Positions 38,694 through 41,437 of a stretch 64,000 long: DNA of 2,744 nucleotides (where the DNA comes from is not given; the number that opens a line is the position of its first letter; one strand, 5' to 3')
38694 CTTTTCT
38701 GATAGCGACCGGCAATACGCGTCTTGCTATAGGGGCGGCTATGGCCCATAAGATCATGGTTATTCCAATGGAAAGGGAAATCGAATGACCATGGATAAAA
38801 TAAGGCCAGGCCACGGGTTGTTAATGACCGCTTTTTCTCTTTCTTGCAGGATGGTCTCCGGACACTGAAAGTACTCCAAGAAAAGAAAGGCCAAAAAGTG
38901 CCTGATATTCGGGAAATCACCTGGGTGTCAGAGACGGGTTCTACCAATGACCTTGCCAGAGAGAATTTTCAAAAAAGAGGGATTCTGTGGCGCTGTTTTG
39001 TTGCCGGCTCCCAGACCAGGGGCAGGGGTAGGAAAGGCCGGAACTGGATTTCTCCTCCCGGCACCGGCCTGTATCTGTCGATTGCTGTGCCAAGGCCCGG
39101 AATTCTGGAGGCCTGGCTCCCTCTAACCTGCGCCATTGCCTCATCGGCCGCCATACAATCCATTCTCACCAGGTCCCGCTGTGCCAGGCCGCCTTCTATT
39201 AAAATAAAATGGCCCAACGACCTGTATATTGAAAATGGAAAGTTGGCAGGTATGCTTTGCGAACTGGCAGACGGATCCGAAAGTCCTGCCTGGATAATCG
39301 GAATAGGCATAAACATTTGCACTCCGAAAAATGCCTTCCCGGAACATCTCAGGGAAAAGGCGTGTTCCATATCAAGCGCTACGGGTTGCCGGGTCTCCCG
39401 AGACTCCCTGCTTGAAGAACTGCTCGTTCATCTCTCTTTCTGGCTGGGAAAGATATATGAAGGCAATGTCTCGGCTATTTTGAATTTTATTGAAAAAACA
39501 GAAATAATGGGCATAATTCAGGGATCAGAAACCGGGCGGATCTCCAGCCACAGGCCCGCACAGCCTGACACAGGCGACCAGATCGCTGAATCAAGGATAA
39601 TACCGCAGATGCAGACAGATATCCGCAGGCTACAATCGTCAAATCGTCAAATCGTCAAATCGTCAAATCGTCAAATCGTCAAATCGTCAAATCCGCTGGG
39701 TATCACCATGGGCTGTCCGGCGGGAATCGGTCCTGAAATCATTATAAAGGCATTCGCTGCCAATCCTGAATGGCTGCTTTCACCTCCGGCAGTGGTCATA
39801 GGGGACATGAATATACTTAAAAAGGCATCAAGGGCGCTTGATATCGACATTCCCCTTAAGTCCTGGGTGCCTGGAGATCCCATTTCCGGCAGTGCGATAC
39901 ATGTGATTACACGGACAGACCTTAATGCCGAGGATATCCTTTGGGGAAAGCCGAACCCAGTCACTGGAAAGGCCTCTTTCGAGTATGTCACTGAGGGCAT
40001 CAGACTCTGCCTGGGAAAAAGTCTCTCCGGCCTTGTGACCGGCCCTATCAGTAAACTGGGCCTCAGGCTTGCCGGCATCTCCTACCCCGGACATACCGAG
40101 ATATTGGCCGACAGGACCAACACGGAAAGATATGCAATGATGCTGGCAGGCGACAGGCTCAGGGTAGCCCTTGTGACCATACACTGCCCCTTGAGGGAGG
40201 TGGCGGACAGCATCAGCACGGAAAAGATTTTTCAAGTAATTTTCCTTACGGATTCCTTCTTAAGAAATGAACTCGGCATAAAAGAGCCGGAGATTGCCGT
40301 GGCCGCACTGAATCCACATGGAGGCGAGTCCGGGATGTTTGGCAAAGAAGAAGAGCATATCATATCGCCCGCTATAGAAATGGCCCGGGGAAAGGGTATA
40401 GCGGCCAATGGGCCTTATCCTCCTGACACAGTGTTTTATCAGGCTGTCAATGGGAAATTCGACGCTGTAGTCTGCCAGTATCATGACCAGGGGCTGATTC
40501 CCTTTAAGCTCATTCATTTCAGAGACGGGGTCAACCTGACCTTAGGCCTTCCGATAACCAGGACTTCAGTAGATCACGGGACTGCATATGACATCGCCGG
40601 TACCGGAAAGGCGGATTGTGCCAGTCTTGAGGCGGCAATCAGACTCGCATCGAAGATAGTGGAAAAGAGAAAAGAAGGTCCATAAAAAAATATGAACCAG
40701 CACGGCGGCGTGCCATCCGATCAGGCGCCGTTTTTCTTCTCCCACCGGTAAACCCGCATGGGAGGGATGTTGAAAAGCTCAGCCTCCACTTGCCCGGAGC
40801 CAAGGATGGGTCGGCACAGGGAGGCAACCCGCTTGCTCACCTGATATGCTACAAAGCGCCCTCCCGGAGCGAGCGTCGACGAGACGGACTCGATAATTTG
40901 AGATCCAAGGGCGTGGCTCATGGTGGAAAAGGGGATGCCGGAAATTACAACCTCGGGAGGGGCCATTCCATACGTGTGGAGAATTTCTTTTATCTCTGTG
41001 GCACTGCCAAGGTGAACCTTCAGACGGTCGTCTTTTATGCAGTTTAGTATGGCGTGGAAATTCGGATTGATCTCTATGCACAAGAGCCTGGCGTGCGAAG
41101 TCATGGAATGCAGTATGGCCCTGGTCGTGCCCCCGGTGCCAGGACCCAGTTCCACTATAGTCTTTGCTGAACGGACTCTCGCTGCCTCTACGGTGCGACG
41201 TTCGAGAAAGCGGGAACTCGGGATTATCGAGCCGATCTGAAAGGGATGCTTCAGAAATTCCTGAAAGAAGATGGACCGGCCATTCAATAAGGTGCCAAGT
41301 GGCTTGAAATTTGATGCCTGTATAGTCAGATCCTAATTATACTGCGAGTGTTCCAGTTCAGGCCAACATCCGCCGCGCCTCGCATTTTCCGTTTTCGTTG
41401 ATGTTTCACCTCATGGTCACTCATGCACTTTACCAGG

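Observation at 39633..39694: The birA-pdxA fusion junction is an octanucleotide tandem array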

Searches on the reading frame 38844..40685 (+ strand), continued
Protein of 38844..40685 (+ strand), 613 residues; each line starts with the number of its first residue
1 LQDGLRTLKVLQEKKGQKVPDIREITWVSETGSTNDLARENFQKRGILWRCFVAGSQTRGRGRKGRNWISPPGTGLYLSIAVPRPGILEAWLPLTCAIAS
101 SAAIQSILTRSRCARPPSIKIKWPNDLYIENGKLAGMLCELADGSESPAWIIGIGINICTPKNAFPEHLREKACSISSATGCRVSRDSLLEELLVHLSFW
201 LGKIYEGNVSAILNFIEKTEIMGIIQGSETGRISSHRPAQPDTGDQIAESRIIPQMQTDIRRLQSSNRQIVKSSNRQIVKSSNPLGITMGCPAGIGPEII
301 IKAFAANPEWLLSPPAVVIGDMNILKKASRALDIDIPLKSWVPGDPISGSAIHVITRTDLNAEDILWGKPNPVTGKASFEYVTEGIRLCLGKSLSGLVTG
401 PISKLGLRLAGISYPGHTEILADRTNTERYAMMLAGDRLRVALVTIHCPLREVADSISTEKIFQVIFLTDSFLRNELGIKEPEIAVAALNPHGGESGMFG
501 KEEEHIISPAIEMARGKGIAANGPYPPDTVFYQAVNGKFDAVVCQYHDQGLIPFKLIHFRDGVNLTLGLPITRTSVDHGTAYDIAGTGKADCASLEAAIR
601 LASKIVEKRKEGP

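Call 15: find_related_loci(query=window:38844-40685:+, collection=genome_contigs, flank=4000)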
Query window:38844-40685:+ (613 aa) in genome_contigs; peptide patterns used: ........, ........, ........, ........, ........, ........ (x = any residue, [..] = any of these).
600 stretches matched a pattern (row limit reached: there are more); 540 encode a relative of the query (tblastn E <= 1e-3); the best 80 are kept; 80 distinct loci.
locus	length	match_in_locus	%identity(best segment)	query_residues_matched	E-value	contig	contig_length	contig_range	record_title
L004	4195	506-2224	76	8-610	0e+0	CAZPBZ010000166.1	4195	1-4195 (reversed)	MAG TPA_asm: uncultured Thermodesulfobacteriaceae bacterium isolate binchicken_co94_413 genome assembly, contig: NODE_33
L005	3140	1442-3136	71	9-589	0e+0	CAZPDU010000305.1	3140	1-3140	MAG TPA_asm: uncultured Thermodesulfobacteriaceae bacterium isolate SRP067234_co1_228 genome assembly, contig: k99_10414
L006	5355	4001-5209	79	201-609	0e+0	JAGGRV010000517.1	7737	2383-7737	MAG: Deltaproteobacteria bacterium isolate AUK005 PB_MANV_005_c_000000000299, whole genome shotgun sequence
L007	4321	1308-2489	78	200-609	0e+0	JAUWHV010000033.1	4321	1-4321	MAG: Deltaproteobacteria bacterium isolate CSMAG_2277 CSMAG_2277_k141_1116832_length_4321_cov_15.6268, whole genome shot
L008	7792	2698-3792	82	236-609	0e+0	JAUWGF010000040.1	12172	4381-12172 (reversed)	MAG: Deltaproteobacteria bacterium isolate CSMAG_2235 CSMAG_2235_k141_2918439_length_12172_cov_18.0000, whole genome sho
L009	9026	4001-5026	83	268-609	0e+0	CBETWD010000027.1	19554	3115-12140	MAG TPA_asm: uncultured bacterium isolate SRR15668623_binner23_Refined_26 genome assembly, contig: ERZ26872896.548, whol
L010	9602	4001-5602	45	24-611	2e-147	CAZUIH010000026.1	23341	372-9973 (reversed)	MAG TPA_asm: uncultured Desulfobacterales bacterium isolate binchicken_co64_116 genome assembly, contig: NODE_1463_lengt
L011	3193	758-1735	61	284-609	1e-131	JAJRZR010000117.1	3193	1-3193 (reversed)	MAG: Deltaproteobacteria bacterium isolate Dive96_bin4.212 k141_5151945, whole genome shotgun sequence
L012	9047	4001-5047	57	261-609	2e-125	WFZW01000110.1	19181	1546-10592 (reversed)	MAG: Deltaproteobacteria bacterium isolate S143_34 k151_315089, whole genome shotgun sequence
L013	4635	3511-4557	58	267-612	2e-126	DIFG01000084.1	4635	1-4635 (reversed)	MAG TPA_asm: Deltaproteobacteria bacterium UBA5754 UBA5754_contig_58060, whole genome shotgun sequence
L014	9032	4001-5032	54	267-609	5e-117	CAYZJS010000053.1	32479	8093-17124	MAG TPA_asm: uncultured Thermodesulfatator sp. isolate binchicken_co219_454 genome assembly, contig: k141_827005, whole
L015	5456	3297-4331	55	267-613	4e-114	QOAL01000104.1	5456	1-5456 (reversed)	MAG: Thermodesulfatator sp. isolate MAG 87 Ga0232637_10004644, whole genome shotgun sequence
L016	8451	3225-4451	46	209-610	6e-112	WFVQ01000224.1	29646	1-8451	MAG: Deltaproteobacteria bacterium isolate S140_46 k151_610216, whole genome shotgun sequence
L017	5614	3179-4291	51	246-609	4e-109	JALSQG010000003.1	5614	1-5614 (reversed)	MAG: Deltaproteobacteria bacterium isolate 356-284_metabat2_scaf2bin.123 356-284_scaffold_11052_c1, whole genome shotgun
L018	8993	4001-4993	55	287-611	1e-108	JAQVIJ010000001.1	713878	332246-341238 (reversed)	MAG: Deltaproteobacteria bacterium isolate STE_37 NODE_1_length_713878_cov_14.580390_Sandtown_E, whole genome shotgun se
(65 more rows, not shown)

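Call 19: list_cluster_members(proteins=[P0001, P0017, P0005, P0019, P0010])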
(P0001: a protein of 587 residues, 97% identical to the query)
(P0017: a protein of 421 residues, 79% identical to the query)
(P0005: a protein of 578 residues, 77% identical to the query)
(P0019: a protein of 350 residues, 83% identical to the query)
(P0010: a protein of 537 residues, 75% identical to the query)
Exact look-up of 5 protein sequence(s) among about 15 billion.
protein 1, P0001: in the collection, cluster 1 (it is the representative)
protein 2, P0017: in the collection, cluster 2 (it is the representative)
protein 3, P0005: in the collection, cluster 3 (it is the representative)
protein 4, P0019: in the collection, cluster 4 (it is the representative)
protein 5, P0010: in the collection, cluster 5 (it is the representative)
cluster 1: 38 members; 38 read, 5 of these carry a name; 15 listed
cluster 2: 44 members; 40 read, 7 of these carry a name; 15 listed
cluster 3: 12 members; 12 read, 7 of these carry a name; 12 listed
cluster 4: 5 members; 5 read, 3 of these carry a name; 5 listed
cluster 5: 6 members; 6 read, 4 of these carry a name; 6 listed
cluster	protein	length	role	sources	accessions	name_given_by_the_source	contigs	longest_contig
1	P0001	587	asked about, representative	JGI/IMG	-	-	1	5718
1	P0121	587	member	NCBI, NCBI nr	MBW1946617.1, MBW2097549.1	MAG: 4-hydroxythreonine-4-phosphate dehydrogenase PdxA [Deltaproteobacteria bacterium] | 4-hydroxythreonine-4-phosphate dehydrogenase PdxA [Deltaproteobacteria bacterium]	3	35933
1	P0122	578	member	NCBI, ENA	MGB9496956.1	MAG: 4-hydroxythreonine-4-phosphate dehydrogenase PdxA [Dissulfuribacterales bacterium]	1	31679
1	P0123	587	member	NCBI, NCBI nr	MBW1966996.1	MAG: 4-hydroxythreonine-4-phosphate dehydrogenase PdxA [Deltaproteobacteria bacterium] | 4-hydroxythreonine-4-phosphate dehydrogenase PdxA [Deltaproteobacteria bacterium]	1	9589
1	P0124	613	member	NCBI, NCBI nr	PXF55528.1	MAG: hypothetical protein C4B57_02580 [Deltaproteobacteria bacterium]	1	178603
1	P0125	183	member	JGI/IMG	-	4-hydroxythreonine-4-phosphate dehydrogenase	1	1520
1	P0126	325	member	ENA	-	-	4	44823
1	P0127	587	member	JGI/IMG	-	-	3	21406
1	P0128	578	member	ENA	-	-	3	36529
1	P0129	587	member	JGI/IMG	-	-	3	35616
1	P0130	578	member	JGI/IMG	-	-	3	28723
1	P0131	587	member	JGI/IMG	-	-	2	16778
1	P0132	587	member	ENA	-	-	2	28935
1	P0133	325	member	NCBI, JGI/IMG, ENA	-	-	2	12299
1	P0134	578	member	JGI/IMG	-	-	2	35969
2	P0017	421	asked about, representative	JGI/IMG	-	-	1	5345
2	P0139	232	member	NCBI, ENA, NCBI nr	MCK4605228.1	MAG: biotin--[acetyl-CoA-carboxylase] ligase [Deltaproteobacteria bacterium] | biotin--[acetyl-CoA-carboxylase] ligase [Deltaproteobacteria bacterium]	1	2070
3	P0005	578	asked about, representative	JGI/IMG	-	4-hydroxythreonine-4-phosphate dehydrogenase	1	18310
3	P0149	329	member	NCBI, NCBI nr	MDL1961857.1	MAG: 4-hydroxythreonine-4-phosphate dehydrogenase PdxA [Deltaproteobacteria bacterium] | 4-hydroxythreonine-4-phosphate dehydrogenase PdxA [Deltaproteobacteria bacterium]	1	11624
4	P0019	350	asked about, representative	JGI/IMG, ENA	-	-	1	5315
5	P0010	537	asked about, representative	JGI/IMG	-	4-hydroxythreonine-4-phosphate dehydrogenase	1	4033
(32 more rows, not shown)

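Call 23: find_encoding_contigs(protein=P0126, flank=2500, max_places=6)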
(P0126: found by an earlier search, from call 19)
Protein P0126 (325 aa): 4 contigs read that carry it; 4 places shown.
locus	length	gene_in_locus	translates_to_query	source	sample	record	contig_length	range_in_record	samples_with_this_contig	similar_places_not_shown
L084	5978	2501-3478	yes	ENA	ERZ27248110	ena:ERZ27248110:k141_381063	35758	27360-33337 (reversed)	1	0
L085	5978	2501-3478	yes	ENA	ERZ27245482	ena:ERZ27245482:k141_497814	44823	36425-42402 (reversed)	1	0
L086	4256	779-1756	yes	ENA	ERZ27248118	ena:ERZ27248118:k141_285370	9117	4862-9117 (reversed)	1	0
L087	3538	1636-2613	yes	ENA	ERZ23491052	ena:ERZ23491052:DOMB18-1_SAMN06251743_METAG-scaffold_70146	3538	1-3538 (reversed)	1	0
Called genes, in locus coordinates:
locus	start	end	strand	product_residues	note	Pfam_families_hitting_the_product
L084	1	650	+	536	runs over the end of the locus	PF05157:MshEN, PF00437:T2SSE, PF13191:AAA_16 (faint)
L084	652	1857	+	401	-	PF28597:T2SSF_N, PF00482:T2SSF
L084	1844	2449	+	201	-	PF07963:N_methyl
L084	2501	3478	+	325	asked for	PF04166:PdxA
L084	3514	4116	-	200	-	-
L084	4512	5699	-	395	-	PF07690:MFS_1, PF13000:Acatn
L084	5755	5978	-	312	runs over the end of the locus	PF02775:TPP_enzyme_C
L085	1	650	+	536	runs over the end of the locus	PF05157:MshEN, PF00437:T2SSE, PF13191:AAA_16 (faint)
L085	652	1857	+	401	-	PF28597:T2SSF_N, PF00482:T2SSF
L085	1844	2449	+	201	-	PF07963:N_methyl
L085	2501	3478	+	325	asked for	PF04166:PdxA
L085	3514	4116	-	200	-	-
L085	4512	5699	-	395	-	PF07690:MFS_1, PF13000:Acatn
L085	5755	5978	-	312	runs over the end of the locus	PF02775:TPP_enzyme_C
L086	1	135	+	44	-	?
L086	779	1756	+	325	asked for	PF04166:PdxA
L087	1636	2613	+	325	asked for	PF04166:PdxA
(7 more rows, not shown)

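Call 24: find_encoding_contigs(protein=P0133, flank=2500, max_places=4)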
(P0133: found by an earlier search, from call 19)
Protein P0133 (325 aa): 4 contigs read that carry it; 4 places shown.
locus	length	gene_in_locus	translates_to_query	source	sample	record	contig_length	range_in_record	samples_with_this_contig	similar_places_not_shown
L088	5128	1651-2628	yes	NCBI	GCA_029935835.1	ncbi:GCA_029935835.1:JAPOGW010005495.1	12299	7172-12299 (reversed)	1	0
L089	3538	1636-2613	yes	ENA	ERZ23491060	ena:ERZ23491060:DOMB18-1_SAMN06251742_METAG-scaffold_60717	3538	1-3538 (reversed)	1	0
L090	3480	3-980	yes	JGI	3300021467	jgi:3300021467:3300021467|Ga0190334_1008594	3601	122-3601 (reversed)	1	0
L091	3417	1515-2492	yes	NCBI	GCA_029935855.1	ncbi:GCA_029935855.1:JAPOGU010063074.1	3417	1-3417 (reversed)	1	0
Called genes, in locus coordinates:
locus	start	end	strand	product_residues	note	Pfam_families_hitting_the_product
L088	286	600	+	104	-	PF04023:FeoA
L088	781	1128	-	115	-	-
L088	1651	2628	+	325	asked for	PF04166:PdxA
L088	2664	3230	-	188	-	-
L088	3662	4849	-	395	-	PF07690:MFS_1, PF13000:Acatn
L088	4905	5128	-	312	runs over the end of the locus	PF02775:TPP_enzyme_C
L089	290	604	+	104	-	PF04023:FeoA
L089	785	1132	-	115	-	-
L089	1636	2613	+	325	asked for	PF04166:PdxA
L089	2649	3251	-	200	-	-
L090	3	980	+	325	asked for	PF04166:PdxA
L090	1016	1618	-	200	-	-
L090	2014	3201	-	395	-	PF07690:MFS_1, PF13000:Acatn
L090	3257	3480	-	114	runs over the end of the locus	?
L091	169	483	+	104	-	PF04023:FeoA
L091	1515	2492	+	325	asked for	PF04166:PdxA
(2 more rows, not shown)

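Call 34: find_encoding_contigs(protein=P0149, flank=2500, max_places=3)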
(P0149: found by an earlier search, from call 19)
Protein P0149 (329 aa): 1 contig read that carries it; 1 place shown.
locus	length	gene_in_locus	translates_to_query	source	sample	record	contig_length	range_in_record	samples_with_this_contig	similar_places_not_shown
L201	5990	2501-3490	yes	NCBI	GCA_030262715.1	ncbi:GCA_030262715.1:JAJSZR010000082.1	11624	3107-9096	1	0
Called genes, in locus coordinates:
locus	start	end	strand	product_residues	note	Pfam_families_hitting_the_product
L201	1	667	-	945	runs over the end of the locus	PF00550:PP-binding, PF00501:AMP-binding, PF01553:Acyltransferase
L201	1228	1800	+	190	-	PF00156:Pribosyltran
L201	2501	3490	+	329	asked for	PF04166:PdxA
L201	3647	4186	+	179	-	PF14907:NTP_transf_5 (weak), PF08843:AbiEii (faint)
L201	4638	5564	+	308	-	PF00005:ABC_tran, PF13304:AAA_21, PF27102:NodI_C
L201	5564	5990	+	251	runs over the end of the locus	PF01061:ABC2_membrane, PF12698:ABC2_membrane_3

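Call 35: find_encoding_contigs(protein=P0139, flank=2500, max_places=3)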
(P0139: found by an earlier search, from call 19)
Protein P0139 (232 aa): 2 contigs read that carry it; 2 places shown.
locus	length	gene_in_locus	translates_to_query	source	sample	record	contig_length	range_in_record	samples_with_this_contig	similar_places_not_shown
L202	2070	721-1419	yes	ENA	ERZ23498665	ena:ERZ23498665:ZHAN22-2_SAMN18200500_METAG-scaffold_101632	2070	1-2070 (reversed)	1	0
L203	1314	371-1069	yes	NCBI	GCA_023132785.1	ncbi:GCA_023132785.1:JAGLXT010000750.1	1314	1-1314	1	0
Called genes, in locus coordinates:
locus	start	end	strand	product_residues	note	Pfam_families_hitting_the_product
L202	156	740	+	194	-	PF00156:Pribosyltran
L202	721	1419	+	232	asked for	PF03099:BPL_LplA_LipB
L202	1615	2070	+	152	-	?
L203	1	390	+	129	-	PF00156:Pribosyltran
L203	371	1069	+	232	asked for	PF03099:BPL_LplA_LipB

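Call 51: predict_structure(alignment_id=A1)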
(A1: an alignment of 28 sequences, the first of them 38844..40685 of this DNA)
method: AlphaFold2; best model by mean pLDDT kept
length: 613 residues; sequences in the alignment: 28
mean_pLDDT: 64.5   pTM: 0.44
mean pLDDT of the five models: 64.5, 57.2, 56.4, 55.8, 55.2
residues with pLDDT >= 90: 90; 70-90: 191; 50-70: 164; < 50: 168
segments of 3 or more residues with pLDDT < 50: 1-19, 110-116, 172-182, 216-281, 429-438, 448-452, 490-496, 547-549, 553-584
pLDDT, mean of each block of 10 residues (from residue 1): 32 40 80 85 90 78 55 77 66 69 60 48 56 69 81 74 56 43 68 80 63 49 26 26 27 26 25 31 83 86 91 90 94 93 86 94 83 89 90 85 73 63 59 42 59 63 81 63 76 46 82 94 74 60 61 38 28 31 56 72 70 57
secondary structure, 60 per line:
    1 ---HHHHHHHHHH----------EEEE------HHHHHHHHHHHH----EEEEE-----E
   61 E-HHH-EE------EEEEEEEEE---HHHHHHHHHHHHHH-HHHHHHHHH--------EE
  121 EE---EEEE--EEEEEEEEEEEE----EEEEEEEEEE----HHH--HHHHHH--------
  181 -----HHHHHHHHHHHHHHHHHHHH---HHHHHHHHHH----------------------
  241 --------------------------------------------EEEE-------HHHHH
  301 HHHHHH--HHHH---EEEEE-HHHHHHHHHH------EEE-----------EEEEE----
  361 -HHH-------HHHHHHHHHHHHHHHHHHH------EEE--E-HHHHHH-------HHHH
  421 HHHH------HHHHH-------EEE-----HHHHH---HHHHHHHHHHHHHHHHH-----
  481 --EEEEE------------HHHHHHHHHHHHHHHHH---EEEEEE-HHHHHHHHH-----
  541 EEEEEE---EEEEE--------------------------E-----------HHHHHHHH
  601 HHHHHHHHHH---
elements in order: H4-13 E24-27 H34-45 E50-54 E75-83 H87-100 H102-110 E119-122 E126-129 E132-143 E148-157 H167-172 H186-205 H209-218 E285-288 H296-306 H309-312 E316-320 H322-331 E338-340 E352-356 H372-390 E397-399 H404-409 H417-424 H431-435 E443-445 H451-455 H459-475 E483-487 H500-516 E520-525 H527-535 E541-546 E550-554 H593-610
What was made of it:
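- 39501..39695 (+): Inter-domain linker (aa 220-284), hypervariable in length among relatives and predicted to be disordered. AlphaFold2 pLDDT is below 50 for aa 216-281, with no secondary structure (call 51).
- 39696..40658 (+): Complete PdxA domain (aa 285-605). The first beta-strand, LGIT (aa 285-288), follows the array directly. DSSP assigns a strand to aa 285-288 (call 51).
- pLDDT is 25-31 across aa 220-280 (call 51).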

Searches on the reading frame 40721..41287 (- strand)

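Call 4: search_protein_families(library=pfam, proteins=[window:40721-41287:-], max_evalue=0.01)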
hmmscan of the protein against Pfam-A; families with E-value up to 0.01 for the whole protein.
window:40721-41287:- (188 aa): 3 families
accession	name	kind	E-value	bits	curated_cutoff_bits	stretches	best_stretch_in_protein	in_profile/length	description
PF00398.26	RrnaAD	-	0.00012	21.7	24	1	24-133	14-121/263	Ribosomal RNA adenine dimethylase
PF08242.18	Methyltransf_12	-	0.0046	18.1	30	0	45-145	1-98/98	Methyltransferase domain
PF13649.12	Methyltransf_25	-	0.0076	17.4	27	0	44-143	1-97/97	Methyltransferase domain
